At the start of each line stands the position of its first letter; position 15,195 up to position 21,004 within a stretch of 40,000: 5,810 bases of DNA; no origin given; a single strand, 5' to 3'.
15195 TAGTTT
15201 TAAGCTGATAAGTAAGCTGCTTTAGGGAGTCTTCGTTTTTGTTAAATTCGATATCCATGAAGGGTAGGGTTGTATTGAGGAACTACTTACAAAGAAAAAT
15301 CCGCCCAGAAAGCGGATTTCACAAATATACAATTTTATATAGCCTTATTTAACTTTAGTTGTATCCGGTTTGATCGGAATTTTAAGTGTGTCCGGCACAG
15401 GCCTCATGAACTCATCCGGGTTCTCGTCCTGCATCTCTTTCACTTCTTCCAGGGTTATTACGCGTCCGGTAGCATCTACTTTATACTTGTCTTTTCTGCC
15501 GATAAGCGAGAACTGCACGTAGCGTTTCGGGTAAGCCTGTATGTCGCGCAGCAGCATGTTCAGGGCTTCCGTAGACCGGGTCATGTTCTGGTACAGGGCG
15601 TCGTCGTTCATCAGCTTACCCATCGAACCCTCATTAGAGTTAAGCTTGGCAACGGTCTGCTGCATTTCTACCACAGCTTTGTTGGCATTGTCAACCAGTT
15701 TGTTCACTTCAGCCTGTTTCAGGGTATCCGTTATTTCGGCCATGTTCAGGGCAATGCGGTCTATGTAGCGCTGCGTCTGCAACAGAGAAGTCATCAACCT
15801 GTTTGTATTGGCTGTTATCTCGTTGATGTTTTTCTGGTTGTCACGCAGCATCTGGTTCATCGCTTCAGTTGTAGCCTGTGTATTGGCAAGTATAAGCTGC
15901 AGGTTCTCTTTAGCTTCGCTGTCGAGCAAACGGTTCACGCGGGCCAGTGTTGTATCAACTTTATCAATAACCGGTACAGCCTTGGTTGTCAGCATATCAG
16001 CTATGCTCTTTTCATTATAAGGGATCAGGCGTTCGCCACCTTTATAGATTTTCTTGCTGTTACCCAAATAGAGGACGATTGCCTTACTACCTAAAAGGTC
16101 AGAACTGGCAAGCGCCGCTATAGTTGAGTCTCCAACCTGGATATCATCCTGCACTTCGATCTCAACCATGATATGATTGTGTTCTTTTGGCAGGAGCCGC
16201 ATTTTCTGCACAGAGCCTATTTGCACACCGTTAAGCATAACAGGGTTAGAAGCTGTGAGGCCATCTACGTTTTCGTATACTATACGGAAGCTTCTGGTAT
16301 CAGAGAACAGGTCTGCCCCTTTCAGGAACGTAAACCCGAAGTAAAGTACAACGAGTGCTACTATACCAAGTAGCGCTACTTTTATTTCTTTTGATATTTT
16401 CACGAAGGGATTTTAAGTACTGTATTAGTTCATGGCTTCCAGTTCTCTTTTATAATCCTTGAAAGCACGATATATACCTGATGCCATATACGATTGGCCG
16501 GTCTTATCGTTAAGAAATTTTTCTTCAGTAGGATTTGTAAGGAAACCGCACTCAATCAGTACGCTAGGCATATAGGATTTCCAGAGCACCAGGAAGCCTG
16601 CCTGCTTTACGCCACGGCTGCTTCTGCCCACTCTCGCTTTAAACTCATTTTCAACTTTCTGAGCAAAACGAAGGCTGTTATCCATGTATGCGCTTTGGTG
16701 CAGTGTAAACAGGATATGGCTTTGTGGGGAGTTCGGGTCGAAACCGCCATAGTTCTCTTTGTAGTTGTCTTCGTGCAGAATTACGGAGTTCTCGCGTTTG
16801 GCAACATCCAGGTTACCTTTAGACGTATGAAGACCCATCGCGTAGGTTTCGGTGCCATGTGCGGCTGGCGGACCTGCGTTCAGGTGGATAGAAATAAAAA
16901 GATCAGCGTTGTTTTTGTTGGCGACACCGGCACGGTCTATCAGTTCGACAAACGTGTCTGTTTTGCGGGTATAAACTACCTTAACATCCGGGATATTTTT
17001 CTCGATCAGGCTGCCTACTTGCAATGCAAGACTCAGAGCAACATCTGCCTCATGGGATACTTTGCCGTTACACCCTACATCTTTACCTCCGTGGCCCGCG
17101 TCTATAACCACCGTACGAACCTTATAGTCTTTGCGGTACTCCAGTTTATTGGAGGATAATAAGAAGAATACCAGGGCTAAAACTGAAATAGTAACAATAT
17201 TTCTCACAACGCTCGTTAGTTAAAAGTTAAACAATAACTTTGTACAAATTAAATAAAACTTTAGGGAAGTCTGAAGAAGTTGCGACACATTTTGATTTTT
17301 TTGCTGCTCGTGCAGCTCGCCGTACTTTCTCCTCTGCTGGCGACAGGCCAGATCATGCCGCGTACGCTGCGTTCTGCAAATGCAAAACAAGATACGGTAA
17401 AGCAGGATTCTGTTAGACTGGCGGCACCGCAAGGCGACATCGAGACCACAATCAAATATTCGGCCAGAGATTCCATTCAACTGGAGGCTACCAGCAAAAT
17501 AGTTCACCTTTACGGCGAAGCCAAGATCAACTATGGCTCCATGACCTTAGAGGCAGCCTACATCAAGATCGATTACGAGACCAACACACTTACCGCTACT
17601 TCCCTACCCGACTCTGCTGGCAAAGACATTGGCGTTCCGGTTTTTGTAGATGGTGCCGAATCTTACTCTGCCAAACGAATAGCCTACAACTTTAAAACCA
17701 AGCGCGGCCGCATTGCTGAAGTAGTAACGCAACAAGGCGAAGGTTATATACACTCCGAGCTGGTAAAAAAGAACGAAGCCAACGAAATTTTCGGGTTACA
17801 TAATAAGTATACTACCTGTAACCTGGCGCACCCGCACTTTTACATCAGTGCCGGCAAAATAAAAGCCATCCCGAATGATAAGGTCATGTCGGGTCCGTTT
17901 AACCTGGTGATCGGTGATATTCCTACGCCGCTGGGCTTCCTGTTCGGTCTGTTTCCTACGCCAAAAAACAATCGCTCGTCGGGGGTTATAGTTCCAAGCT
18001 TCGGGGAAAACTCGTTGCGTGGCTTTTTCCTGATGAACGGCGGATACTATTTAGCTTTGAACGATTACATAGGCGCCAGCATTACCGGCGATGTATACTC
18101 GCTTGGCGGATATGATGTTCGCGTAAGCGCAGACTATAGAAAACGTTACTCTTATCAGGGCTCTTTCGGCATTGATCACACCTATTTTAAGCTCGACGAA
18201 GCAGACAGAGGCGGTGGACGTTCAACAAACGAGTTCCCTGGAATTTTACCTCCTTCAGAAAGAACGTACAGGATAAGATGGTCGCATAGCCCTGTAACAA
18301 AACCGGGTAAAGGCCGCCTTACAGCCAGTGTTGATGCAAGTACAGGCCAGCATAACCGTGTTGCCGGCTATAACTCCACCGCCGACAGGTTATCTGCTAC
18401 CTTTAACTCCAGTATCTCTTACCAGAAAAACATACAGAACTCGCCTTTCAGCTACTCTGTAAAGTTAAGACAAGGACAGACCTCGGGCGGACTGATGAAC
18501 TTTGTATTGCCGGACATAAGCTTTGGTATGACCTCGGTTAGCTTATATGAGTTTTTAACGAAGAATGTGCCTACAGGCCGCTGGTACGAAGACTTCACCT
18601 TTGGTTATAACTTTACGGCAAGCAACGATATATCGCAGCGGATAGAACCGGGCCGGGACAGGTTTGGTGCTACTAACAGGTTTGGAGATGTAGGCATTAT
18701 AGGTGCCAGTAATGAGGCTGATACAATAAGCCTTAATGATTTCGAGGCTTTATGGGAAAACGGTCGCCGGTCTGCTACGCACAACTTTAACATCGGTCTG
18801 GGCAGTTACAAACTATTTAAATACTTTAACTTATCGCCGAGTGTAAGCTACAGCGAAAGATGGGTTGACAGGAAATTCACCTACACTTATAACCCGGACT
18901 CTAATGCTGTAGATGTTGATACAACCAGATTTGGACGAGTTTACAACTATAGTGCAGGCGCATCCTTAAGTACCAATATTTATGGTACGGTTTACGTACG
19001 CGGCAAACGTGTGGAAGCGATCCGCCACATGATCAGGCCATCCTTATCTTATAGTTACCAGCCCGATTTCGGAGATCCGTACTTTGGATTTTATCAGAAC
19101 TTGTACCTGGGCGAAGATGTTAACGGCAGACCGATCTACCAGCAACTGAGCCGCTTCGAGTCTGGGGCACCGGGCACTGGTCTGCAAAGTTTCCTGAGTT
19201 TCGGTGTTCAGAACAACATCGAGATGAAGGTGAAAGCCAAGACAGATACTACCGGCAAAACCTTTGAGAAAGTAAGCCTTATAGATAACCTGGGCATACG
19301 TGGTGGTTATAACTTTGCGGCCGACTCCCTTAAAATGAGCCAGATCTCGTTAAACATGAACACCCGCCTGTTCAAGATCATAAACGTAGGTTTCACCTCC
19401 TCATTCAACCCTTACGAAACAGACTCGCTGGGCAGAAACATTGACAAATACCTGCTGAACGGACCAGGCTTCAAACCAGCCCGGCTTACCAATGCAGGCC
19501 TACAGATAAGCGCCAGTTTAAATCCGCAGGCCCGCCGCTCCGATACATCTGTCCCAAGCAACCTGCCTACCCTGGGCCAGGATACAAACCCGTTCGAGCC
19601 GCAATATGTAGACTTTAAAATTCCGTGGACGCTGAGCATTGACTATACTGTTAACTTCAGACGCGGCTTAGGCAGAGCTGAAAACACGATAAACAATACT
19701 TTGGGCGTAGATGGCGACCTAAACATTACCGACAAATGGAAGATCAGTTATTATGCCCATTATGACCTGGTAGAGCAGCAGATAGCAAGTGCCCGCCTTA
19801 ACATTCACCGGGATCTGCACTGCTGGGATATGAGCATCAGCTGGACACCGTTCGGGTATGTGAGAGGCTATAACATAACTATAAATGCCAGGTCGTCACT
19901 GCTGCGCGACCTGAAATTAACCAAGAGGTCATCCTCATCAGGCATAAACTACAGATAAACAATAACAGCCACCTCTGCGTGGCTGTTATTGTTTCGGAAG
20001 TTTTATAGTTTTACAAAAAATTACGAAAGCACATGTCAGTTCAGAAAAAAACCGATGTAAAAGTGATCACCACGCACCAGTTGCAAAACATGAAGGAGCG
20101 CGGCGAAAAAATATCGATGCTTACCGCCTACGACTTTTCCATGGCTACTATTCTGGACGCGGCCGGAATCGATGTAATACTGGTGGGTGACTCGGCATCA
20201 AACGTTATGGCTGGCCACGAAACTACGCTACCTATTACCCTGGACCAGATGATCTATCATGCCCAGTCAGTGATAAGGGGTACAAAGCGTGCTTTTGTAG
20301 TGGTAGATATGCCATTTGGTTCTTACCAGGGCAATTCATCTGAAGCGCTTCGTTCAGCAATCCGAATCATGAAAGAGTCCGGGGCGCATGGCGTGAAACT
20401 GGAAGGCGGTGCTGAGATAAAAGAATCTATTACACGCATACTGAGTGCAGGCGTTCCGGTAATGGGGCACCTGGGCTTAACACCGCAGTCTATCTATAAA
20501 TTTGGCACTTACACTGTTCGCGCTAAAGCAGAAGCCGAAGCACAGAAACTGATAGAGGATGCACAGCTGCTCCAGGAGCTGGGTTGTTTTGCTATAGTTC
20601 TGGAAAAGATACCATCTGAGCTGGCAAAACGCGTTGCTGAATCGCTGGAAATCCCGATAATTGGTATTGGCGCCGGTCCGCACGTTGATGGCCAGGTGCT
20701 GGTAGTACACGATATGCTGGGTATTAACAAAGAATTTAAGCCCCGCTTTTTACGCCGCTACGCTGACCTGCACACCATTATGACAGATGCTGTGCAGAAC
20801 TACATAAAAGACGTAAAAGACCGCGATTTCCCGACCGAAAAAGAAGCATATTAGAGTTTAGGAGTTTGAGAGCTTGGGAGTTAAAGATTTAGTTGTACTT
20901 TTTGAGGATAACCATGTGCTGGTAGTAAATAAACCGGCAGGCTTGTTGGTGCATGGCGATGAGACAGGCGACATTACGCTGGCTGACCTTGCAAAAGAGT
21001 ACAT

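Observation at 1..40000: Hyper-abundant palindrome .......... (core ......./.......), a HIP1-like or uptake-sequence-like genome signature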

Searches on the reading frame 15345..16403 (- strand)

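Call 6: search_protein_families(library=pfam, proteins=[window:15345-16403:-])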
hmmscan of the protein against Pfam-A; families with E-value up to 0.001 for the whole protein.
window:15345-16403:- (352 aa): 1 family
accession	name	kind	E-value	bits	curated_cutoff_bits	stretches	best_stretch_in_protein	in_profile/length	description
PF02470.25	MlaD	-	3.1e-13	50.2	25.1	1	37-111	3-78/81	MlaD protein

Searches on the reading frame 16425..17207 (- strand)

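Call 86: search_protein_families(library=pfam, proteins=[window:16425-17207:-], max_evalue=0.01)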
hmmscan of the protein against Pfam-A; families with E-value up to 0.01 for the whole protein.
window:16425-17207:- (260 aa): 1 family
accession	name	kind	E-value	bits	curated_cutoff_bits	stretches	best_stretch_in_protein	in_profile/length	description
PF01520.23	Amidase_3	-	9e-49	166.3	27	1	33-249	1-172/174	N-acetylmuramoyl-L-alanine amidase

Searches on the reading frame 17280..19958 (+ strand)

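Call 6: search_protein_families(library=pfam, proteins=[window:17280-19958:+])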
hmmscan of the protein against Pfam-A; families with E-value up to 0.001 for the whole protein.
window:17280-19958:+ (892 aa): 1 family
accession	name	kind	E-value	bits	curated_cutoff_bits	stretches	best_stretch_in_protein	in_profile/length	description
PF19838.5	LptD_2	-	6.1e-142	474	22.5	1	202-712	1-464/464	LptD protein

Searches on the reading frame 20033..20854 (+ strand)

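Call 6: search_protein_families(library=pfam, proteins=[window:20033-20854:+])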
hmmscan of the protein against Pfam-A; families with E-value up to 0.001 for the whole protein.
window:20033-20854:+ (273 aa): 2 families
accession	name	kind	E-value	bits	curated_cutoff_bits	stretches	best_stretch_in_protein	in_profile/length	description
PF02548.21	Pantoate_transf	-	1.3e-117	392.3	28.7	1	12-268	2-258/259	Ketopantoate hydroxymethyltransferase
PF13714.12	PEP_mutase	-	3e-07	30.7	31.5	1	18-127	2-108/240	Phosphoenolpyruvate phosphomutase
